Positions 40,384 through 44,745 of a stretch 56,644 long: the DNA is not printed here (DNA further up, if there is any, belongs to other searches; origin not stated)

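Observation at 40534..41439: RND efflux permease fused, through a roughly 240-aa proline-rich linker, to a C-terminal winged-helix DNA-binding domain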

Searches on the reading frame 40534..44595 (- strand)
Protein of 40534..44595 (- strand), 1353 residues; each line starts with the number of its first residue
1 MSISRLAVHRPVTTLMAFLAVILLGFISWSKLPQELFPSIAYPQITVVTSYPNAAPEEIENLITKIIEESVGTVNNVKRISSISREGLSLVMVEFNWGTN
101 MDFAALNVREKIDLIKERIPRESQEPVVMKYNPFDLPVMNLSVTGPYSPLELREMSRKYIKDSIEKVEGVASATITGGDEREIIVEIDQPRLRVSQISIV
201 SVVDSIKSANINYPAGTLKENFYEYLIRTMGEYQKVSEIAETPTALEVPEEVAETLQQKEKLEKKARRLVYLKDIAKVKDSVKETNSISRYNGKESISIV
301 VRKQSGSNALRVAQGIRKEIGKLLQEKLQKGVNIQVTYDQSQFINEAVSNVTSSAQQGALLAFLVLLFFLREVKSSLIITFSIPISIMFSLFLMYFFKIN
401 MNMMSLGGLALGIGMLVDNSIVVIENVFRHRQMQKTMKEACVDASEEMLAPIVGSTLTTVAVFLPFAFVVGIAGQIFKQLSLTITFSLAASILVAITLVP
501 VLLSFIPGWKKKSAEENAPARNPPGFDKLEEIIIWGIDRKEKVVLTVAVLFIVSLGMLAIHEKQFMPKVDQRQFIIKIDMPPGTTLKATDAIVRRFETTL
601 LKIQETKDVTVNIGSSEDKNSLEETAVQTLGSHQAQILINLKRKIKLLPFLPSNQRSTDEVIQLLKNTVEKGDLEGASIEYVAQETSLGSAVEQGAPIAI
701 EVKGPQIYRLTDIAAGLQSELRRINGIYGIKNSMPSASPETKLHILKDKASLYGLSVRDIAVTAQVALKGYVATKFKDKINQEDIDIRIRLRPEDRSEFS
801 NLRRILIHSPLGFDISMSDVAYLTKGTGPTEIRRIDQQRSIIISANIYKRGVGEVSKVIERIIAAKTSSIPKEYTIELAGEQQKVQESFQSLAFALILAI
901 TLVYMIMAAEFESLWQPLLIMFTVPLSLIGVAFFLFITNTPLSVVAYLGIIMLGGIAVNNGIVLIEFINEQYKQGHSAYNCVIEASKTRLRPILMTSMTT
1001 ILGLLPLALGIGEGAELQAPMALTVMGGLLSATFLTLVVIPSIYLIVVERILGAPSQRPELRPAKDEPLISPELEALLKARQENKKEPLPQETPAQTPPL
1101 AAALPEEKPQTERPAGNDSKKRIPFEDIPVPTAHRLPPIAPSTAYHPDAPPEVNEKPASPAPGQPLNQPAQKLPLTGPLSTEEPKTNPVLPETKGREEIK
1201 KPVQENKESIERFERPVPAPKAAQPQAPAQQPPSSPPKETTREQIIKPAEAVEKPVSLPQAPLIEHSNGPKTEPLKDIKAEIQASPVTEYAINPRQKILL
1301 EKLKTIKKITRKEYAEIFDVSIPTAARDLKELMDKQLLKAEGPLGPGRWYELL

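Call 3: search_protein_families(library=pfam, proteins=[window:40534-44595:-], max_evalue=1)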
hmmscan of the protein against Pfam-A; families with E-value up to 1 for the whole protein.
window:40534-44595:- (1353 aa): 7 families
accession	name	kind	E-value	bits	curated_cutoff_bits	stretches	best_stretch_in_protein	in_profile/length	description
PF00873.25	ACR_tran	-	2.9e-234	780.5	28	1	3-1047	1-1020/1021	AcrB/AcrD/AcrF family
PF03176.21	MMPL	-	7e-17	61.8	20.5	2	306-510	96-306/333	MMPL family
PF02355.23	SecD_SecF_C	-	2.1e-08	34.2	20.5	2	887-1039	28-178/189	Protein export membrane protein SecD/SecF, C-terminal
PF08220.18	HTH_DeoR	-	0.00063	19.9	21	1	1295-1338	1-44/57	DeoR-like helix-turn-helix domain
PF25213.1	HVO_A0261_N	-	0.2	12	35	1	1295-1341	12-57/86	HVO_A0261 N-terminal domain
PF24075.1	DUF7367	-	0.21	12.5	27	1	248-324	18-93/101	Domain of unknown function (DUF7367)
PF13056.11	DUF3918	-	0.72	10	21.3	0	401-438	1-37/43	Protein of unknown function (DUF3918)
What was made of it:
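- On RND superfamily permease (Pfam ACR_tran): PF00873 covers residues 3-1047 and profile positions 1-1020 of 1021, E 2.9e-234 (call 3).
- On DeoR-family transcription regulator: In the full protein it scores 19.9 bits, just below the cut-off (call 3). The HTH forms the extreme C-terminus behind a transporter (call 3).
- Closest known: DeoR/GlpR-family transcription regulators. Same: The HTH_DeoR Pfam model matches above its cut-off (call 3).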

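Call 4: search_protein_families(library=ncbifam, proteins=[window:40534-44595:-], max_evalue=1)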
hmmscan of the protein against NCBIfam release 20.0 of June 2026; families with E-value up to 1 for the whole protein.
window:40534-44595:- (1353 aa): 31 families (the best 25 are shown)
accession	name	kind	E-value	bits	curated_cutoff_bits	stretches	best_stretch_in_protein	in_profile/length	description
NF033617.1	RND_permease_2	subfamily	2.8e-181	604.9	1250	1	5-1047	2-1007/1009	multidrug efflux RND transporter permease subunit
NF000282.2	RND_permease_1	subfamily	2.2e-152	509.2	1250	1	5-1048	2-1028/1029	multidrug efflux RND transporter permease subunit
TIGR00914.1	2A0601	subfamily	8.5e-146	487.3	701.45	1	3-1050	5-1038/1051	CusA/CzcA family heavy metal efflux RND transporter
TIGR00915.1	2A0602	subfamily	8.2e-137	457.7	940.35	1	4-1058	2-1038/1050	efflux RND transporter permease subunit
NF007905.0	PRK10614.1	equivalog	1.8e-107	360.3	1774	1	4-1047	4-1008/1025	multidrug efflux RND transporter permease subunit MdtC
NF007133.0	PRK09579.1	equivalog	1.3e-101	340.8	1763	2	1-602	1-586/1017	multidrug efflux RND transporter permease subunit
NF007798.0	PRK10503.1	equivalog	1.8e-101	340.4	1584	1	4-1047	13-1022/1040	MdtB/MuxB family multidrug efflux RND transporter permease subunit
NF007131.0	PRK09577.1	equivalog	4.1e-98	329.4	1768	2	4-614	2-608/1045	multidrug efflux RND transporter permease subunit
NF007842.1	PRK10555.1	equivalog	4.8e-96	322.7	1854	2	6-610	4-606/1036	multidrug efflux RND transporter permease AcrD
NF011706.2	PRK15127.1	equivalog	2.2e-86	290.7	2150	2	7-597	5-595/1049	multidrug efflux RND transporter permease subunit AcrB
NF000037.1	RND_perm_OqxB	exception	1.5e-82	277.9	2200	2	1-599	1-605/1050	multidrug efflux RND transporter permease subunit OqxB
TIGR00921.1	2A067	subfamily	3.1e-22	78.4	351.9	2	291-608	130-455/733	hydrophobe/amphiphile efflux-3 (HAE3) family transporter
TIGR00916.1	2A0604s01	subfamily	2.4e-16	60.1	148.6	2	318-496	51-231/231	SecD/SecF family protein translocase subunit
NF009583.0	PRK13024.1-3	subfamily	3.4e-11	41.9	721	2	346-620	276-545/755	protein translocase subunit SecDF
TIGR00833.1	actII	subfamily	3.9e-10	38.7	874.7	1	261-507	82-333/910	MMPL family RND transporter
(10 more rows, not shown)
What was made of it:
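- On HAE-1 multidrug RND (AcrB/MexB type): 604.9, 509.2 and 457.7 bits against cut-offs of 1250, 1250 and 940 (call 4).
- On MdtBC/MuxBC heteromeric RND pair: 340 bits (MdtB/MuxB model) and 360 bits (MdtC model) against cut-offs of 1584 and 1774 (call 4).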
